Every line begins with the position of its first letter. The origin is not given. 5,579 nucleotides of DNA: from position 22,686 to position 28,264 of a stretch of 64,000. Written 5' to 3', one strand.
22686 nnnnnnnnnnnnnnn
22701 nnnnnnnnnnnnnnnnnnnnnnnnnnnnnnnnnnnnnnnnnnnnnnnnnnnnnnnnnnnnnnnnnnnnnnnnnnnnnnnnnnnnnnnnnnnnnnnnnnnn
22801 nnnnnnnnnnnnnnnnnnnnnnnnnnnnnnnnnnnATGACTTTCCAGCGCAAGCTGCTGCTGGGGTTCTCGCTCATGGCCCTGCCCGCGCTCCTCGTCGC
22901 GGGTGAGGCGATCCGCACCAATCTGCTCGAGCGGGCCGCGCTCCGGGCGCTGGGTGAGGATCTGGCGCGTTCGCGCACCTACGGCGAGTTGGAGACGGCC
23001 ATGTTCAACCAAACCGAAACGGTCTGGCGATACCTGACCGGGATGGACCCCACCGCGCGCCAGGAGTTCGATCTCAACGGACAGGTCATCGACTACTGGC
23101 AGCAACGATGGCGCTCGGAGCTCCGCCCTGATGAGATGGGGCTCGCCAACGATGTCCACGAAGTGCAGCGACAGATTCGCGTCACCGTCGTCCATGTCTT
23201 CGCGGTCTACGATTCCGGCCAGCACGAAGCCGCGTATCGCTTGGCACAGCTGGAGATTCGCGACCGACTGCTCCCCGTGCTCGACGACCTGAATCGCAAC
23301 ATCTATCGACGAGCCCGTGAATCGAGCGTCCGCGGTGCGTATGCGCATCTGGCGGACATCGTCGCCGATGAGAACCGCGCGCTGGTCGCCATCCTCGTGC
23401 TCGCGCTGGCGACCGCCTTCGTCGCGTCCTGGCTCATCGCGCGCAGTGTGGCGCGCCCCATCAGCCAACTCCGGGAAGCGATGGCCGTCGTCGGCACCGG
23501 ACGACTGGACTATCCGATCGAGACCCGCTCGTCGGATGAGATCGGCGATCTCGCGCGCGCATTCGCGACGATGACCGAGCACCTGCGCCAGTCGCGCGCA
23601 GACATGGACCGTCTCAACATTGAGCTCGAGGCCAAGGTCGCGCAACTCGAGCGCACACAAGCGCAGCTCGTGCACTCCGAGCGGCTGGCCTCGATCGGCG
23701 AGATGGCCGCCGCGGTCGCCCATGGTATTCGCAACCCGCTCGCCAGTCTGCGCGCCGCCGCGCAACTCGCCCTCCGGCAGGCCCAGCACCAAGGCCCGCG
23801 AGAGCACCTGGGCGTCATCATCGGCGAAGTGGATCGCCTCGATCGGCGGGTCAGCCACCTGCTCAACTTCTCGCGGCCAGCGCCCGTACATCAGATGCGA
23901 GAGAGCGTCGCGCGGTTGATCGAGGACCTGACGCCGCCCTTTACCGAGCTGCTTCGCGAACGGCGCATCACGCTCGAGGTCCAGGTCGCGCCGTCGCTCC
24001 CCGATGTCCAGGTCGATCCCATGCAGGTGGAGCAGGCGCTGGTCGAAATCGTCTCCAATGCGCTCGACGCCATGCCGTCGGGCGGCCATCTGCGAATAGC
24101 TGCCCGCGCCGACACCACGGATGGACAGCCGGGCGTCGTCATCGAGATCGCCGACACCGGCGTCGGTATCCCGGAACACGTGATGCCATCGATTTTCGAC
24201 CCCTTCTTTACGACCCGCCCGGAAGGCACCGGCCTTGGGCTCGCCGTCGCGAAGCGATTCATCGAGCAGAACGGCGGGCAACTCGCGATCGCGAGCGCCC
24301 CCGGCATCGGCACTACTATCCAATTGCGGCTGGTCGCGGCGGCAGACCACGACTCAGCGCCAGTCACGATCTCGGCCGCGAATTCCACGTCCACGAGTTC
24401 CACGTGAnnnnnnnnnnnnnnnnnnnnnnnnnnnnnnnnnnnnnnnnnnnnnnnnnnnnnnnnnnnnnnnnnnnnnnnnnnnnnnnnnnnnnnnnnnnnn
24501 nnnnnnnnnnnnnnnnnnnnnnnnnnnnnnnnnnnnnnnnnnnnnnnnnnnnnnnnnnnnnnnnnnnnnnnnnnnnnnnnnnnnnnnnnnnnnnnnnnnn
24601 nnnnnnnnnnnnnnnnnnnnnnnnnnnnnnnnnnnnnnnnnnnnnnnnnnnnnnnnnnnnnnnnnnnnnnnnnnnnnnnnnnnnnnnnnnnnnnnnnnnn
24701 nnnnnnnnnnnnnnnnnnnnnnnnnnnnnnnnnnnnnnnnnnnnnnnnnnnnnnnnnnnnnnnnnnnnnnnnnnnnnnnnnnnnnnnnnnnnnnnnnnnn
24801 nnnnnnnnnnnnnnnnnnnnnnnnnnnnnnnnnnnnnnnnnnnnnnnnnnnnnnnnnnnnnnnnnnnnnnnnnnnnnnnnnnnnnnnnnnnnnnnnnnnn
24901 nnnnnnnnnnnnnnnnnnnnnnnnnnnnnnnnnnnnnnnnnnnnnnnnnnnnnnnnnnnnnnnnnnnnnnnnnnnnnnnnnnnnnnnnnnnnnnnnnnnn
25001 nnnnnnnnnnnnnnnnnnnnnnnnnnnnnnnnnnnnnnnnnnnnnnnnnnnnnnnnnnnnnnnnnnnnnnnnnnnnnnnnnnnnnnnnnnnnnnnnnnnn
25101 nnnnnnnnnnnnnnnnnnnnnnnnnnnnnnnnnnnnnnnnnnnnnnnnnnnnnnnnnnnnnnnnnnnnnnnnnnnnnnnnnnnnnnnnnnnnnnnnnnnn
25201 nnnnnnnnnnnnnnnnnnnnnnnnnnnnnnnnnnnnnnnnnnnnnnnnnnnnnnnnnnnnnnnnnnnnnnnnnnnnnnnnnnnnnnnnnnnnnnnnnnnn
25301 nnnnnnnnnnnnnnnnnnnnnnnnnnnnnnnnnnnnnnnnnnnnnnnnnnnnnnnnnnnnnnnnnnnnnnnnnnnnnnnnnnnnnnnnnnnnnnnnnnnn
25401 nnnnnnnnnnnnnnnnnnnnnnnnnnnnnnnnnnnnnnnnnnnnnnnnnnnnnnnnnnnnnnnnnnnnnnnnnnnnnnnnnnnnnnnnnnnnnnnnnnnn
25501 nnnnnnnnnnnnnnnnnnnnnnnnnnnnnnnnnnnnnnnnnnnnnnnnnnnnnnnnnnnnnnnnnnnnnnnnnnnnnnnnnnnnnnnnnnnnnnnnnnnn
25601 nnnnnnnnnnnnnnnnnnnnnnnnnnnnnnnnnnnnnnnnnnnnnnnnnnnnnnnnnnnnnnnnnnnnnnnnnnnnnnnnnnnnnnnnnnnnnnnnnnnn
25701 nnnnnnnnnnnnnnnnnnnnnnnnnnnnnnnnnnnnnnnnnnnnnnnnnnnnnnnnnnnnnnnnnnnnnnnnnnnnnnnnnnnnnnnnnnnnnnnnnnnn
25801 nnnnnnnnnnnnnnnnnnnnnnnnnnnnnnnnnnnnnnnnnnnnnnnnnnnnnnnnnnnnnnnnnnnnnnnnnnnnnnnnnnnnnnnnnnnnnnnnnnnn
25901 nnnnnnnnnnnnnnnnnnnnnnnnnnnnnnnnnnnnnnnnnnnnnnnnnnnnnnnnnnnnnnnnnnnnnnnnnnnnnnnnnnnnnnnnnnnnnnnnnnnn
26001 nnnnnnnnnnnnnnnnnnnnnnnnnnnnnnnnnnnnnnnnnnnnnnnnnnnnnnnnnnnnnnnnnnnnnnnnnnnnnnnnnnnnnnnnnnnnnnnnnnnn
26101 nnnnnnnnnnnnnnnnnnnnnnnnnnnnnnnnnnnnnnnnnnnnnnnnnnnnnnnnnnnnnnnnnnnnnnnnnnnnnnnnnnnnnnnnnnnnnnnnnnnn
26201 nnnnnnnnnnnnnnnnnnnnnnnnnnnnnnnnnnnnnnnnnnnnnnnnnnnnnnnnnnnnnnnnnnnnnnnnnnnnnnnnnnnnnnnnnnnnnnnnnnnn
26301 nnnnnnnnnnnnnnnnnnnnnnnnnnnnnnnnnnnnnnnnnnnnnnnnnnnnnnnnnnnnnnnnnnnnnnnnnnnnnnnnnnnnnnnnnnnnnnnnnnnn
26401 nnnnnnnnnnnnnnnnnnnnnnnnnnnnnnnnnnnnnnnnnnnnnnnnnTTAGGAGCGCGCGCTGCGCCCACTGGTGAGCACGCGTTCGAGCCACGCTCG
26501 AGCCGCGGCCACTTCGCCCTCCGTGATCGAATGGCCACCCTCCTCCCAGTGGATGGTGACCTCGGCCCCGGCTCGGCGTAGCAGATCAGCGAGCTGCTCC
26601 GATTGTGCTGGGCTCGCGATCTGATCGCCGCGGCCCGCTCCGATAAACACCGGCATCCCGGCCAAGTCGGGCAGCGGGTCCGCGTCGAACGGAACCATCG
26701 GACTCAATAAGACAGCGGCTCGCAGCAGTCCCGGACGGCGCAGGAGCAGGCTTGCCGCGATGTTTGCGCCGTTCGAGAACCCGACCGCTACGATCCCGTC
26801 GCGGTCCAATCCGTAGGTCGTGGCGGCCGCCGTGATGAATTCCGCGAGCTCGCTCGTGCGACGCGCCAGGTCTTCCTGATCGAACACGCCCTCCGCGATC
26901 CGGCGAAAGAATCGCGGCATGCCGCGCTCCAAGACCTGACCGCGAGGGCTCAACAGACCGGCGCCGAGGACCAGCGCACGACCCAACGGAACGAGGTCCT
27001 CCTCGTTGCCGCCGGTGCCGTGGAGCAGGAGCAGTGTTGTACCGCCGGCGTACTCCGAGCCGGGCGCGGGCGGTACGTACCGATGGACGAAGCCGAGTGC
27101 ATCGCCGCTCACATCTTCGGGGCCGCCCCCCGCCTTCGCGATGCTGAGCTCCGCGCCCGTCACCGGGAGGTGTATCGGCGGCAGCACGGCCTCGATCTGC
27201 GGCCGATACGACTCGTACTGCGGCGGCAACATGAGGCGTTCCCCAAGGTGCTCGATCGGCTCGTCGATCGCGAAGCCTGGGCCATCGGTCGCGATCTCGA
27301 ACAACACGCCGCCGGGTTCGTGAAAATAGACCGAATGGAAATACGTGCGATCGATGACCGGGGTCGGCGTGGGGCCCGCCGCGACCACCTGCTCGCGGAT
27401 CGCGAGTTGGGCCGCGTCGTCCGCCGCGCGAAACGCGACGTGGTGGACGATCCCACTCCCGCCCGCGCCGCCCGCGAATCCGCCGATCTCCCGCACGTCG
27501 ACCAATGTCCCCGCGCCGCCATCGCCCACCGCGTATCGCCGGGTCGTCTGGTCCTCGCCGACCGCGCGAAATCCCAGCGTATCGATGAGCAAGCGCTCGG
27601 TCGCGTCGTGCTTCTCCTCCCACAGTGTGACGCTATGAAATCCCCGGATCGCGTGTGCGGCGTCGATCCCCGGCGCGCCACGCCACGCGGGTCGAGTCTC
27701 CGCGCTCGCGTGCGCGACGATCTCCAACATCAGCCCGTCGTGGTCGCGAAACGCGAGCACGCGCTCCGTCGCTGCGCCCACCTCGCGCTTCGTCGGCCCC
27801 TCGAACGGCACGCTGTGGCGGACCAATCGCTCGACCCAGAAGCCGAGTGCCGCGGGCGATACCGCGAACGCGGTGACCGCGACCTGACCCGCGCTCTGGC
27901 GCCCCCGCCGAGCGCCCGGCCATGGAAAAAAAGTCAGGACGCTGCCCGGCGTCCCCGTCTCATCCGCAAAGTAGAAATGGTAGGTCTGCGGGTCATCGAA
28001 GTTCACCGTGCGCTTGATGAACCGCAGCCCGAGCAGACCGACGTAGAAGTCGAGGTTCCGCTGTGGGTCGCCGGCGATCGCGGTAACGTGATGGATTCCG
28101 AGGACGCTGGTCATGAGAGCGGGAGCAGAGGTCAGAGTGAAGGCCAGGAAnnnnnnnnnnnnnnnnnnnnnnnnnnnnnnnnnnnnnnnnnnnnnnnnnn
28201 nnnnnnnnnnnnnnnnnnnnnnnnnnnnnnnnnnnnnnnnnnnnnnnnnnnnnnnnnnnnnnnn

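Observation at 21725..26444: Hypothesis: a sigma54 two-component module controlling an MBL hydrolase on one side and orphan pqqA on the other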

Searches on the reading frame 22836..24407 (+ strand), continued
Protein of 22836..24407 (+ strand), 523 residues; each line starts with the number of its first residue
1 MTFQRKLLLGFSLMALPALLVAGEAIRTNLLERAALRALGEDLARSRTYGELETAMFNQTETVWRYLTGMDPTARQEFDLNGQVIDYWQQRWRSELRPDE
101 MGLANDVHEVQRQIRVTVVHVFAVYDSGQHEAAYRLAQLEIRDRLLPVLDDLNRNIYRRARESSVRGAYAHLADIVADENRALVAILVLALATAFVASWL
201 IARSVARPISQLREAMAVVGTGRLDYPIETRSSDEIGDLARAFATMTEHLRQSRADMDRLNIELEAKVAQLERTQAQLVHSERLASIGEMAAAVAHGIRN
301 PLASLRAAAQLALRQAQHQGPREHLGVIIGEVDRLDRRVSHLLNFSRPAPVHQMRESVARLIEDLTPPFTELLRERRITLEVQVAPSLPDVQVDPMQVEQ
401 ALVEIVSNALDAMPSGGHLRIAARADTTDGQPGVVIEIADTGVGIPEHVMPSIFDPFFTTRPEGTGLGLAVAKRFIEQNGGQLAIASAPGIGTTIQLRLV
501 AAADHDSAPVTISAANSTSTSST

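Call 72: find_encoding_contigs(protein=P0007, flank=8000, max_places=2)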
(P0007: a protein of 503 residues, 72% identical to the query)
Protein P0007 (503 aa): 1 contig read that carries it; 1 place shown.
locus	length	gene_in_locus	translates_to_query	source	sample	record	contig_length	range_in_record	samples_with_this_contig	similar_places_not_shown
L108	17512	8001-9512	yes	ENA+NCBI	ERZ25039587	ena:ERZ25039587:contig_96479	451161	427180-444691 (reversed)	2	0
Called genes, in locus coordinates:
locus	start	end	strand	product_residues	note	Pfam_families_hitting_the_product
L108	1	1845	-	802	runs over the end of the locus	PF13620:CarboxypepD_reg, PF13715:CarbopepD_reg_2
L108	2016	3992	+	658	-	PF06580:His_kinase, PF02518:HATPase_c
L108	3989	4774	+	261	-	PF00072:Response_reg, PF04397:LytTR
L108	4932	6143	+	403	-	PF01494:FAD_binding_3, PF13450:NAD_binding_8 (weak)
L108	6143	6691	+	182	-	PF03364:Polyketide_cyc (weak)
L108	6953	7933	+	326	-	PF00109:ketoacyl-synt, PF02801:Ketoacyl-synt_C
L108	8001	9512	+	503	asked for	PF00672:HAMP, PF00512:HisKA, PF02518:HATPase_c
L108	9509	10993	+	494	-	PF00004:AAA (faint), PF00072:Response_reg, PF00158:Sigma54_activat, PF14532:Sigma54_activ_2, PF07728:AAA_5 (weak), PF25601:AAA_lid_14, PF02954:HTH_8, PF13556:HTH_30 (weak)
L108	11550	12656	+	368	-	PF04055:Radical_SAM, PF13186:SPASM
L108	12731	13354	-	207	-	PF04893:Yip1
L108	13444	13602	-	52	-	-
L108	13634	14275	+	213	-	PF12773:DZR, PF13240:Zn_Ribbon_1 (faint), PF13248:Zn_ribbon_3 (faint)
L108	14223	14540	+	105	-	-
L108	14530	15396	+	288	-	PF02621:VitK2_biosynth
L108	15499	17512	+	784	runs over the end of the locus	PF01590:GAF, PF13185:GAF_2, PF13492:GAF_3, PF01590:GAF, PF13185:GAF_2, PF13492:GAF_3 (weak), PF00512:HisKA, PF02518:HATPase_c, +1 more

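Call 73: find_encoding_contigs(protein=P0002, flank=10000, max_places=2)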
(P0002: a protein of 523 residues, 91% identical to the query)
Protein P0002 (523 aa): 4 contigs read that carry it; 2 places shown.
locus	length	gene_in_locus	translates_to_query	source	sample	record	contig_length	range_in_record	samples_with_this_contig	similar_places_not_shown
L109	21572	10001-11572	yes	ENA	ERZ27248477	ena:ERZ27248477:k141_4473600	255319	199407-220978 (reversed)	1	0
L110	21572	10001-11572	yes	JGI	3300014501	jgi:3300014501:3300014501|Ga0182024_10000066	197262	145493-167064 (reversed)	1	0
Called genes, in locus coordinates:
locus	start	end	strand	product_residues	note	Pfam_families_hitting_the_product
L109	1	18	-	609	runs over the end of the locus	PF00989:PAS, PF08448:PAS_4, PF13426:PAS_9, PF08447:PAS_3, PF00989:PAS, PF13188:PAS_8, PF08448:PAS_4, PF13426:PAS_9, +9 more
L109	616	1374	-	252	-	PF01902:Diphthami_syn_2_N, PF28410:Diphthami_syn_2_C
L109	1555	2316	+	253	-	PF14534:DUF4440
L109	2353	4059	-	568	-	PF07969:Amidohydro_3, PF01979:Amidohydro_1 (weak)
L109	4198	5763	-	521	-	-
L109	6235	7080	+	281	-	-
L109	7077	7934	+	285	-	PF13428:TPR_14 (faint), PF07719:TPR_2 (faint), PF13432:TPR_16 (weak), PF14559:TPR_19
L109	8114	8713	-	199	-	PF12867:DinB_2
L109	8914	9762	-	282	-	PF00753:Lactamase_B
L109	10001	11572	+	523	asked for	PF00672:HAMP, PF00512:HisKA, PF02518:HATPase_c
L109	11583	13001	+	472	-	PF00072:Response_reg, PF00158:Sigma54_activat, PF14532:Sigma54_activ_2, PF07728:AAA_5 (weak), PF25601:AAA_lid_14, PF02954:HTH_8, PF13556:HTH_30 (weak)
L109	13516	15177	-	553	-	PF00903:Glyoxalase, PF02230:Abhydrolase_2, PF12146:Hydrolase_4 (faint)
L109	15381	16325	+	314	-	PF05368:NmrA, PF13460:NAD_binding_10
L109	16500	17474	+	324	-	PF00561:Abhydrolase_1, PF12146:Hydrolase_4, PF12697:Abhydrolase_6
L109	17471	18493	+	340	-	PF00291:PALP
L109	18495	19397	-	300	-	PF02567:PhzC-PhzF, PF05544:Pro_racemase (weak)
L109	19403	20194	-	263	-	PF00106:adh_short, PF08659:KR, PF23441:SDR (faint), PF13460:NAD_binding_10 (weak), PF13561:adh_short_C2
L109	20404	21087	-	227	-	-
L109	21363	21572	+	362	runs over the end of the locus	PF00578:AhpC-TSA, PF08534:Redoxin, PF13905:Thioredoxin_8 (weak), PF01641:SelR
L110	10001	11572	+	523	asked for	PF00672:HAMP, PF00512:HisKA, PF02518:HATPase_c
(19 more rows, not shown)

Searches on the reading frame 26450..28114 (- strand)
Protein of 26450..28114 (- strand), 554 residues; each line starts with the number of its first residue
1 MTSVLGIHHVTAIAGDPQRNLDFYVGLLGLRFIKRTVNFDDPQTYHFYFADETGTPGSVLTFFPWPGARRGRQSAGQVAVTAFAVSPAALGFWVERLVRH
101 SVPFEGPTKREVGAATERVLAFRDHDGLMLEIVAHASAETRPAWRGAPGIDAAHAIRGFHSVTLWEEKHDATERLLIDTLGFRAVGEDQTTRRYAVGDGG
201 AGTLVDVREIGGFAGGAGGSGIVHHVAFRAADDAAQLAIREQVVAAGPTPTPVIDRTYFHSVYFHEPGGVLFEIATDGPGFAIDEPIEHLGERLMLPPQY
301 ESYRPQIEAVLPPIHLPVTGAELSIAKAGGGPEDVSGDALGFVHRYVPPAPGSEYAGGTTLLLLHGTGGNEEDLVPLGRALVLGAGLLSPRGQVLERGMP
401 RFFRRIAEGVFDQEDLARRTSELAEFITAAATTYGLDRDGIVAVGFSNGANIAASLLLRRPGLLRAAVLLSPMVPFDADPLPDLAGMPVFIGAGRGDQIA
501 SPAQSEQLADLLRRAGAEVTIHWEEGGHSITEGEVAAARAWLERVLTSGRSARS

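Call 6: search_protein_families(library=pfam, proteins=[window:26450-28114:-], max_evalue=0.01)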
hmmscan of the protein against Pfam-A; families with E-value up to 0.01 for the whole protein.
window:26450-28114:- (554 aa): 9 families
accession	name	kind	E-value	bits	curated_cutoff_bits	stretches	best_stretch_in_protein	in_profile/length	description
PF00903.31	Glyoxalase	-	2.7e-19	70.2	20.6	2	6-132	1-121/121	Glyoxalase/Bleomycin resistance protein/Dioxygenase superfamily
PF02230.22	Abhydrolase_2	-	1.8e-07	31.7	23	1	385-543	49-214/217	Phospholipase/Carboxylesterase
PF12146.15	Hydrolase_4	-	2.8e-06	27.2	27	1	421-477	60-114/239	Serine aminopeptidase, S33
PF00561.26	Abhydrolase_1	-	8e-05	22.8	25.8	1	422-491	54-119/245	alpha/beta hydrolase fold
PF00326.27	Peptidase_S9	-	0.00019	21.4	22.6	0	423-474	48-99/213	Prolyl oligopeptidase family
PF01738.24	DLH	-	0.00021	21.4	21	1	416-532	74-190/217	Dienelactone hydrolase family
PF07859.19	Abhydrolase_3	-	0.00029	21.1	25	0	427-476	59-112/210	alpha/beta hydrolase fold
PF20434.5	BD-FAE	-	0.00056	19.9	26.8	0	425-454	75-104/215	BD-FAE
PF03959.19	FSH1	-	0.0021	18.2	21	0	439-530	103-201/211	Serine hydrolase (FSH1)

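Call 7: search_protein_families(library=ncbifam, proteins=[window:26450-28114:-], max_evalue=1)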
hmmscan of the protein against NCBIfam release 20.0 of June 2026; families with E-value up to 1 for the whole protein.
window:26450-28114:- (554 aa): 10 families
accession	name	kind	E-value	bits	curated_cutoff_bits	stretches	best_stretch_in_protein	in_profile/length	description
NF047577.1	quino_deg_MhqD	equivalog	7.7e-48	162.8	325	1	358-540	12-193/195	methylhydroquinone degradation carboxylesterase MhqD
NF008525.0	PRK11460.1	equivalog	1.2e-06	28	191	1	361-543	19-206/232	esterase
NF050058.1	e_dPHAscl_type1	hypoth_equivalog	7.2e-06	25.7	150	1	420-508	85-167/276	extracellular catalytic domain type 1 short-chain-length polyhydroxyalkanoate depolymerase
NF008551.0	PRK11478.1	equivalog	0.00037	20.9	148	1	5-133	5-127/129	VOC family protein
NF050075.1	SMU1112c_YaeR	equivalog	0.00081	19.6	140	1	6-132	3-123/125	SMU1112c/YaeR family gloxylase I-like metalloprotein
NF007857.0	PRK10566.1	equivalog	0.018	14.8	201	1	474-546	173-249/249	esterase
TIGR00068.2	glyox_I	equivalog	0.027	14.3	120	1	8-42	3-37/143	lactoylglutathione lyase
NF000125.1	498180014_fosA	hypoth_equivalog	0.065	13.4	250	0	5-36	4-35/129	Fos family putative thiol transferase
TIGR03211.1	catechol_2_3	equivalog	0.099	11.9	320.2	0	219-278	204-266/303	catechol 2,3-dioxygenase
TIGR03213.1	23dbph12diox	equivalog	0.13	11.7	366.45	0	2-32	138-168/287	biphenyl-2,3-diol 1,2-dioxygenase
